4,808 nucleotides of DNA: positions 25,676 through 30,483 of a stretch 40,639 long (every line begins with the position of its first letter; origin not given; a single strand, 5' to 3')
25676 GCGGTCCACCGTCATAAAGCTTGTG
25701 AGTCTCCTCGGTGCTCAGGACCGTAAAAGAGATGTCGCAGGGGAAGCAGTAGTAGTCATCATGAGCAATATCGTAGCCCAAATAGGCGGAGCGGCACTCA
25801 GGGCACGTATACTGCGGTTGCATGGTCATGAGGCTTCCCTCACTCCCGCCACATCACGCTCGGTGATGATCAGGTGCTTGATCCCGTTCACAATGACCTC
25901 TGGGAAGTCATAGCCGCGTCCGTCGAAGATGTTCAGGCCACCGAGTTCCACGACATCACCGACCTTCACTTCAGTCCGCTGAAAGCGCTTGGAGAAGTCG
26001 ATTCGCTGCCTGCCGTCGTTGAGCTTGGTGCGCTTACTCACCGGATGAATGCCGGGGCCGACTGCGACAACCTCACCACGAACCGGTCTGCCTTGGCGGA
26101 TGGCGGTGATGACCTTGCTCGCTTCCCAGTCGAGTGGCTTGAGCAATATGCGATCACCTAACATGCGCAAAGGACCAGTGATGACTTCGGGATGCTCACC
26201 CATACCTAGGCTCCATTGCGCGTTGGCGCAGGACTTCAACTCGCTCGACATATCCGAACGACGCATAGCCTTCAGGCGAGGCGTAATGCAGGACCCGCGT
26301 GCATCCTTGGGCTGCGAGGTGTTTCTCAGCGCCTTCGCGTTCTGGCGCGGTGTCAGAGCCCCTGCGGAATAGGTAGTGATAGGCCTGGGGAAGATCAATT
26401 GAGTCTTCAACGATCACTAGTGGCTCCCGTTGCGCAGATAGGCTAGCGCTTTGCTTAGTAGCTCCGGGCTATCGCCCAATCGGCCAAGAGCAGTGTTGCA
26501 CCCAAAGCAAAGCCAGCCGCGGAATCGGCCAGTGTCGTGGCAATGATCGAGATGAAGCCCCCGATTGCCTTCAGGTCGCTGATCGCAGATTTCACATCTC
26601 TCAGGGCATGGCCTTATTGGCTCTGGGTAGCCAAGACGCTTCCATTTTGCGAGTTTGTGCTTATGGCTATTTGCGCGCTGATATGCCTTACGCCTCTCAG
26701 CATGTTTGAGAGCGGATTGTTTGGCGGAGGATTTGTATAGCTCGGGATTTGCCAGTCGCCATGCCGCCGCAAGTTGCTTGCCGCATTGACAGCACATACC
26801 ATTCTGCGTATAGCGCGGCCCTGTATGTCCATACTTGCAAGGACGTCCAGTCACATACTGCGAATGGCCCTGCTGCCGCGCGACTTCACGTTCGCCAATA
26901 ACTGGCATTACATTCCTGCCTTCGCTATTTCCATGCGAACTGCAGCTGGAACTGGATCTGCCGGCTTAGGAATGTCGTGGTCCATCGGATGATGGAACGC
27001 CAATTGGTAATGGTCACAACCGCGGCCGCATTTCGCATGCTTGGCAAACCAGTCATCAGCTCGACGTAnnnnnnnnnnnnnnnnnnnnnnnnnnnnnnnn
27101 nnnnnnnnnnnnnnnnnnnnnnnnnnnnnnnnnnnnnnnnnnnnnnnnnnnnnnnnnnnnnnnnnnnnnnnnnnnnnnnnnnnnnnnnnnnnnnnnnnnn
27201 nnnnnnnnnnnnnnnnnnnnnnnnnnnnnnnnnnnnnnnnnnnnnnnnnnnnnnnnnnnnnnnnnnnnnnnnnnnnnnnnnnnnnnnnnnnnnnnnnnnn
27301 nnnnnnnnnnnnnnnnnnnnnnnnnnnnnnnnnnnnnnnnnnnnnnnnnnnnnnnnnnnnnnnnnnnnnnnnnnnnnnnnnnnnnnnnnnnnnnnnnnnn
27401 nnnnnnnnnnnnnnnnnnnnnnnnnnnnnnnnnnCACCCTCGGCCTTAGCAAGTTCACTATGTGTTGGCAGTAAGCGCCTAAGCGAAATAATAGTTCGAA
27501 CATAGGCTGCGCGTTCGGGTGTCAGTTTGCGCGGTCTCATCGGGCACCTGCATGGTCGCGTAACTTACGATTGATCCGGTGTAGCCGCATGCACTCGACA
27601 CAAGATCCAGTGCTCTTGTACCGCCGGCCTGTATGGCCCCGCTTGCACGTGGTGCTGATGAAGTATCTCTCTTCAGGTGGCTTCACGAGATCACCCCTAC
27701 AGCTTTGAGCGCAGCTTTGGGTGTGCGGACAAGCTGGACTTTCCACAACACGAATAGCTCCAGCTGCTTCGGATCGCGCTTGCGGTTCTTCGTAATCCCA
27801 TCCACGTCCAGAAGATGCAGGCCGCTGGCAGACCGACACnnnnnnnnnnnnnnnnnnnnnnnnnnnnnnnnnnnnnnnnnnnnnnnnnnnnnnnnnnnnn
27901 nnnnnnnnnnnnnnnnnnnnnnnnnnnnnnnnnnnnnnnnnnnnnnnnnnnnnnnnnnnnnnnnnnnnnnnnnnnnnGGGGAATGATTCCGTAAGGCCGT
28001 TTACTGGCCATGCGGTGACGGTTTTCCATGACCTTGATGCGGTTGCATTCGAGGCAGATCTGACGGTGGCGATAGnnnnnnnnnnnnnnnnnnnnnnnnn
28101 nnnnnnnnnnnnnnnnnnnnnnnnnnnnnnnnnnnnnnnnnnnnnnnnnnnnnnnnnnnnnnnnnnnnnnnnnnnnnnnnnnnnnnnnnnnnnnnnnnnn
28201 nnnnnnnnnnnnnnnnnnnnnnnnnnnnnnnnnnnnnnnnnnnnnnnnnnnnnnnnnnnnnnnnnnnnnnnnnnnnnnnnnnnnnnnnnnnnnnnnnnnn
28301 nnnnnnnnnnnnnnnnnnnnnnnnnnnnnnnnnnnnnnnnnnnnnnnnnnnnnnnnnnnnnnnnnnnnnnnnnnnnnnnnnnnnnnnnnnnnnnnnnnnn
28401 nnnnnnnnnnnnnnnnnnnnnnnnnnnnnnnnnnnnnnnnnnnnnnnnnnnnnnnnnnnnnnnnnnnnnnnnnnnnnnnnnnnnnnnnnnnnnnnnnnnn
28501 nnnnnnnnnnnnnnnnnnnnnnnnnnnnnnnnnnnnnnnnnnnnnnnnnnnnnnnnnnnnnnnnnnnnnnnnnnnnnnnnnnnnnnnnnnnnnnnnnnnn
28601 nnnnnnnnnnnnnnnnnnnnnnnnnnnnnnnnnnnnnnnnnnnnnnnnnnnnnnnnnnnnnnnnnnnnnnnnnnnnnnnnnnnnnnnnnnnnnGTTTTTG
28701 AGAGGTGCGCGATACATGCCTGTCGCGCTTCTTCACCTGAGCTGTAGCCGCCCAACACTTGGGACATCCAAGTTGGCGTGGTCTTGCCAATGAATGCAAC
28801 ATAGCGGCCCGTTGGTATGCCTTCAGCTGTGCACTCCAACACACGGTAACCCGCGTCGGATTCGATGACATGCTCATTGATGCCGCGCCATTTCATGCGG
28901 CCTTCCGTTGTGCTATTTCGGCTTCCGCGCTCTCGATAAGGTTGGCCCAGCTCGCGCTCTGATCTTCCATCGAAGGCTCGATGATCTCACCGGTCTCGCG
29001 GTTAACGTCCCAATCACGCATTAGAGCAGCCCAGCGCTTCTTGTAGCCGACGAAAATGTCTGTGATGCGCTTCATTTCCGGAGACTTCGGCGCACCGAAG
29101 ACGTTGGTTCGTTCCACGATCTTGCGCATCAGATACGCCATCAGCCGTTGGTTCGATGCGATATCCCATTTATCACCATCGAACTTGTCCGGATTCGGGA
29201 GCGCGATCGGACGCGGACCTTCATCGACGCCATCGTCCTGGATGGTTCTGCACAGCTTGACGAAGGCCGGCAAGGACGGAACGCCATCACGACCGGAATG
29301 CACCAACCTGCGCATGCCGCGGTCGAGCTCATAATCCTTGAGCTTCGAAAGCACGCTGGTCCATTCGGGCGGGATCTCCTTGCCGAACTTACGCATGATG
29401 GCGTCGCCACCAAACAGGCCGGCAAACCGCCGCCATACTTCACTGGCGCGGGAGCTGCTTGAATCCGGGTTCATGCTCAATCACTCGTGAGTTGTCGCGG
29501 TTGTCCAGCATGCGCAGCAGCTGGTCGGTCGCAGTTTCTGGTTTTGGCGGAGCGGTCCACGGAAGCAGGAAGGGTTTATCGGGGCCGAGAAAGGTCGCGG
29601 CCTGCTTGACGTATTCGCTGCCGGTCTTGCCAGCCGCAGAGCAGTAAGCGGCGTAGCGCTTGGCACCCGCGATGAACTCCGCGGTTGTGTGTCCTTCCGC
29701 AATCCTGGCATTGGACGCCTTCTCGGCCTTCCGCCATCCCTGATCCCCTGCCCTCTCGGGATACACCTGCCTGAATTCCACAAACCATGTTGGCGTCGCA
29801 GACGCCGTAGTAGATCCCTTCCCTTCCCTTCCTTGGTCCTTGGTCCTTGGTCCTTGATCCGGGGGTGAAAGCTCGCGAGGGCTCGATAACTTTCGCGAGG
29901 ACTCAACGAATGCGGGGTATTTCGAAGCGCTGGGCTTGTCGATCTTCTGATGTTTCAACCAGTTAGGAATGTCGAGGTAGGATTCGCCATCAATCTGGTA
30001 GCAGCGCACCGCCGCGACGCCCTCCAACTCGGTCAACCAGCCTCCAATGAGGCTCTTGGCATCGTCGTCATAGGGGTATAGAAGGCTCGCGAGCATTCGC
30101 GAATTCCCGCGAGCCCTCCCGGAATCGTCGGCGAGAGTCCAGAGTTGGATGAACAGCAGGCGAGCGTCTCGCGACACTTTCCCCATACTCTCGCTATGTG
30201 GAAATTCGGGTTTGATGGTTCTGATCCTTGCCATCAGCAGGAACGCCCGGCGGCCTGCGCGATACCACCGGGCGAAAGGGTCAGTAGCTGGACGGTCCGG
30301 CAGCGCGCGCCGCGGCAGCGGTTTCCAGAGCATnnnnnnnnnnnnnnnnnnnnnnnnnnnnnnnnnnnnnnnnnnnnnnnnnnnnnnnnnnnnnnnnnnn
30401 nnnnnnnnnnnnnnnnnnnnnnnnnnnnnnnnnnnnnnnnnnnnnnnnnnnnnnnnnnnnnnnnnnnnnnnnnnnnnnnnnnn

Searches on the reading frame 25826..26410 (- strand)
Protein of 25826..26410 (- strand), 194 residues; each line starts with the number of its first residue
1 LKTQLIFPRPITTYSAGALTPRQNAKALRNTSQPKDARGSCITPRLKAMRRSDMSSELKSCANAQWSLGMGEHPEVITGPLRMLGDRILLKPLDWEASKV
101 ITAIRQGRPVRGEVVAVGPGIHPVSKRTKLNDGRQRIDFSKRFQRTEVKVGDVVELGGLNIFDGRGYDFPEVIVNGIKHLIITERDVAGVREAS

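Call 60: search_protein_families(library=pfam, proteins=[window:25826-26410:-], max_evalue=0.001)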
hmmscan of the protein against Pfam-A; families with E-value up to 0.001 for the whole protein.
window:25826-26410:- (194 aa): 1 family
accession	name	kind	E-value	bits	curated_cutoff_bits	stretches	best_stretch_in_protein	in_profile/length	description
PF00166.26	Cpn10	-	0.00013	22.3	21.1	0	81-150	2-76/93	Chaperonin 10 Kd subunit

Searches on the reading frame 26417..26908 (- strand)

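Call 60: search_protein_families(library=pfam, proteins=[window:26417-26908:-], max_evalue=0.001)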
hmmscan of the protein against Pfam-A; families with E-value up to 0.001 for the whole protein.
window:26417-26908:- (163 aa): 1 family
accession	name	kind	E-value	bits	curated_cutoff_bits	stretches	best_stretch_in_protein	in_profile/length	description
PF02945.21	Endonuclease_7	-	1.3e-19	70.3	23.6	1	103-160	24-82/82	Recombination endonuclease VII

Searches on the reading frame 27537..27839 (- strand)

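Call 67: search_protein_families(library=phrogs, proteins=[window:27537-27839:-], max_evalue=0.001)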
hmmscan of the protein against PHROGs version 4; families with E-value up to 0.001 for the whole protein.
window:27537-27839:- (100 aa): 3 families
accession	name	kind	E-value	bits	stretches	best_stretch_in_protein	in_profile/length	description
phrog_23777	-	unknown function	1.4e-09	39.2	1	59-96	11-48/75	-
phrog_1081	-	unknown function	3.7e-06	27.9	1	57-85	15-43/67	-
phrog_20494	-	unknown function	0.00042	21.6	1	45-96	9-60/115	-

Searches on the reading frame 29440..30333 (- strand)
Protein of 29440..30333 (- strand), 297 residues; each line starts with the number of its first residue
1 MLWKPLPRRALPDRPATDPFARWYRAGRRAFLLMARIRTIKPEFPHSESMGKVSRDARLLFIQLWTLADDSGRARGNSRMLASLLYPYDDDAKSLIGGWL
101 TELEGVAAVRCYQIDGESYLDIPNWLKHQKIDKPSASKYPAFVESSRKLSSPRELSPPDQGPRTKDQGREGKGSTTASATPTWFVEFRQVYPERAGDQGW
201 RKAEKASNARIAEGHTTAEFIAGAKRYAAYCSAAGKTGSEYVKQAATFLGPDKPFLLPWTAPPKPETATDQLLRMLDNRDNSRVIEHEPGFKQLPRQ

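Call 59: search_protein_families(library=pfam, proteins=[window:29440-30333:-], max_evalue=0.001)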
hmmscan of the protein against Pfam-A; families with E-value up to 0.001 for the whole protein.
window:29440-30333:- (297 aa): 0 families

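Call 67: search_protein_families(library=phrogs, proteins=[window:29440-30333:-], max_evalue=0.001)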
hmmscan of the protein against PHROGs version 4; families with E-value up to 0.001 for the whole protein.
window:29440-30333:- (297 aa): 14 families
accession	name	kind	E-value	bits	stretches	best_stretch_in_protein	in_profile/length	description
phrog_1408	-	DNA, RNA and nucleotide metabolism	7.2e-31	108.8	1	34-174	1-138/302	replication initiation protein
phrog_2149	-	DNA, RNA and nucleotide metabolism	3.1e-29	103.7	1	35-181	1-159/289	replication initiation protein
phrog_16167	-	DNA, RNA and nucleotide metabolism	6.1e-28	99.4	1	34-147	1-112/315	replication initiation protein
phrog_270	-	DNA, RNA and nucleotide metabolism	2.8e-19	70.8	1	57-270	49-262/383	replication initiation protein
phrog_1701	-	DNA, RNA and nucleotide metabolism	2.9e-18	67.7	1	172-276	209-307/323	DnaD-like helicase loader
phrog_26426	-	DNA, RNA and nucleotide metabolism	1.7e-17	64.8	1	183-266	145-226/272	replication protein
phrog_18526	-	unknown function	4e-16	60.4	1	181-263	50-132/157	-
phrog_17247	-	unknown function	7.7e-16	59.3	1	34-146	1-111/295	-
phrog_12556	-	DNA, RNA and nucleotide metabolism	1.7e-15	58.4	1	34-131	1-95/347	replication initiation protein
phrog_3729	-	DNA, RNA and nucleotide metabolism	1.9e-15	58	1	181-263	249-331/356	replication initiation protein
phrog_23060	-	unknown function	2.4e-12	48.2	1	222-268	3-49/76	-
phrog_5718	-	DNA, RNA and nucleotide metabolism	7.2e-12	46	1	34-140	1-110/394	HNH endonuclease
phrog_9327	-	DNA, RNA and nucleotide metabolism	3.9e-07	30.9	1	155-251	145-235/276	primosomal protein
phrog_5810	-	DNA, RNA and nucleotide metabolism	1.9e-06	28.7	1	57-213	16-155/268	replication initiation protein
